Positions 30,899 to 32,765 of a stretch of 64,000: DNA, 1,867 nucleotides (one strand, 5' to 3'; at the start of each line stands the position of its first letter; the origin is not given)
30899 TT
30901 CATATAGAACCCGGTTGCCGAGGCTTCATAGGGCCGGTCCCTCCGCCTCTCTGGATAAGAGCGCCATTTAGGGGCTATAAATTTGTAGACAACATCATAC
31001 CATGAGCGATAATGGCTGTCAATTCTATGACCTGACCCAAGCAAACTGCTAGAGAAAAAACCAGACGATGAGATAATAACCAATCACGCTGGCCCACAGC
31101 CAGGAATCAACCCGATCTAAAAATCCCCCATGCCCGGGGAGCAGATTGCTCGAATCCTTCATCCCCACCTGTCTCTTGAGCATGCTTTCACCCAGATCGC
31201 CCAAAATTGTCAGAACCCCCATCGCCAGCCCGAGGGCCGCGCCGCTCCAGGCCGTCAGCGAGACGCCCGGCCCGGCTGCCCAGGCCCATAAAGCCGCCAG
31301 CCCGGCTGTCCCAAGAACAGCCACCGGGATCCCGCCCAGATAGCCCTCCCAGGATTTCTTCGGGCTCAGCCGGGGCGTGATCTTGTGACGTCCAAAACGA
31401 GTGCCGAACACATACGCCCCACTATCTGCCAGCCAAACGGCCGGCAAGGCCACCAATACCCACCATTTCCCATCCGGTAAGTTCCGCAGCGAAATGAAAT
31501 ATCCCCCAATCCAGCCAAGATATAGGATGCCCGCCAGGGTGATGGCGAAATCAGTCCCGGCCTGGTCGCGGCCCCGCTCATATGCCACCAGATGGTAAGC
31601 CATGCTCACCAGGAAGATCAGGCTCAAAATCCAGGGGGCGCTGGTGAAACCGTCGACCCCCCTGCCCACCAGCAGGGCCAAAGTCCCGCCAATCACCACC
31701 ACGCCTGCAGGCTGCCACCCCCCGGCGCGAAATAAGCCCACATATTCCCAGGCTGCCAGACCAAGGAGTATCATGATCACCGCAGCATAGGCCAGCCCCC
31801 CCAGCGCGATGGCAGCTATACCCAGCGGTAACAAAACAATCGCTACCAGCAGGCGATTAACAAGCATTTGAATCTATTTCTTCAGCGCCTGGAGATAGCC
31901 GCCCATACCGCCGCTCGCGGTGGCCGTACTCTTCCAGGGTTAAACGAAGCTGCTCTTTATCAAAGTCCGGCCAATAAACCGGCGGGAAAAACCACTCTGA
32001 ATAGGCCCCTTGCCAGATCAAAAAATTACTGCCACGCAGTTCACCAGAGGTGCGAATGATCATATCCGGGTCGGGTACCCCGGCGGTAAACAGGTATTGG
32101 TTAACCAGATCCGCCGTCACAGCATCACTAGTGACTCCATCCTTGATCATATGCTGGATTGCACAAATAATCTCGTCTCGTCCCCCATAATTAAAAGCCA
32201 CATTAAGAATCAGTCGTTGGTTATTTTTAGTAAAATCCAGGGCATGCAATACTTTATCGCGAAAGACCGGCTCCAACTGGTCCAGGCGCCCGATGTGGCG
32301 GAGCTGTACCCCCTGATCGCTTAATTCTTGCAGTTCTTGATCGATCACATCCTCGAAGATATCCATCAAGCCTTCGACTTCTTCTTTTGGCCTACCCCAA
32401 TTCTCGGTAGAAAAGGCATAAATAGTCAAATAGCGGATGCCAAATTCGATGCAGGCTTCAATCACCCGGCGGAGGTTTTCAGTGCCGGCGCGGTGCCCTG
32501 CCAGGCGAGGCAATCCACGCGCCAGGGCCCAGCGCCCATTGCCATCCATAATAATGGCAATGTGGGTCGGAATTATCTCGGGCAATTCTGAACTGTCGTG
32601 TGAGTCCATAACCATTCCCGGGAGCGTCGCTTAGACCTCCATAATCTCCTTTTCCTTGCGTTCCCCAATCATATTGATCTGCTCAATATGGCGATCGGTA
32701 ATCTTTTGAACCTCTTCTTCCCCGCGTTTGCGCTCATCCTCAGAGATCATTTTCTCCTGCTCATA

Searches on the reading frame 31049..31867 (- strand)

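Call 57: search_protein_families(library=pfam, proteins=[window:31049-31867:-], max_evalue=0.0001)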
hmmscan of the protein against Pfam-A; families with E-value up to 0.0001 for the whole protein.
window:31049-31867:- (272 aa): 1 family
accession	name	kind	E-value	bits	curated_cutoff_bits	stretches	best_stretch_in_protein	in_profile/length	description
PF01148.25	CTP_transf_1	-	2.3e-57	195.3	24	1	4-268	2-262/264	Cytidylyltransferase family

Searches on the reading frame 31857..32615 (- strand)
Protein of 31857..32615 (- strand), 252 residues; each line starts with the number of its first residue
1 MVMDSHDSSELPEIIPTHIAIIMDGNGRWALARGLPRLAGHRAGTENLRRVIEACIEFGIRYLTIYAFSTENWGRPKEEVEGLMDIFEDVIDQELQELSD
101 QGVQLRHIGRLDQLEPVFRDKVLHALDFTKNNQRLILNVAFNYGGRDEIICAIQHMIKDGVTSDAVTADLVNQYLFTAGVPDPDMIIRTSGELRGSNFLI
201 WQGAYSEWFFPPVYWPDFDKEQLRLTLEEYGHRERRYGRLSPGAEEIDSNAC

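Call 57: search_protein_families(library=pfam, proteins=[window:31857-32615:-], max_evalue=0.0001)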
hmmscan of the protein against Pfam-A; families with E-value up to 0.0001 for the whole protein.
window:31857-32615:- (252 aa): 1 family
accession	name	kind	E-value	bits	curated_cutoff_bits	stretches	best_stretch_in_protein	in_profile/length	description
PF01255.24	Prenyltransf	-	6.1e-80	268.3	27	1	22-238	1-219/219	Putative undecaprenyl diphosphate synthase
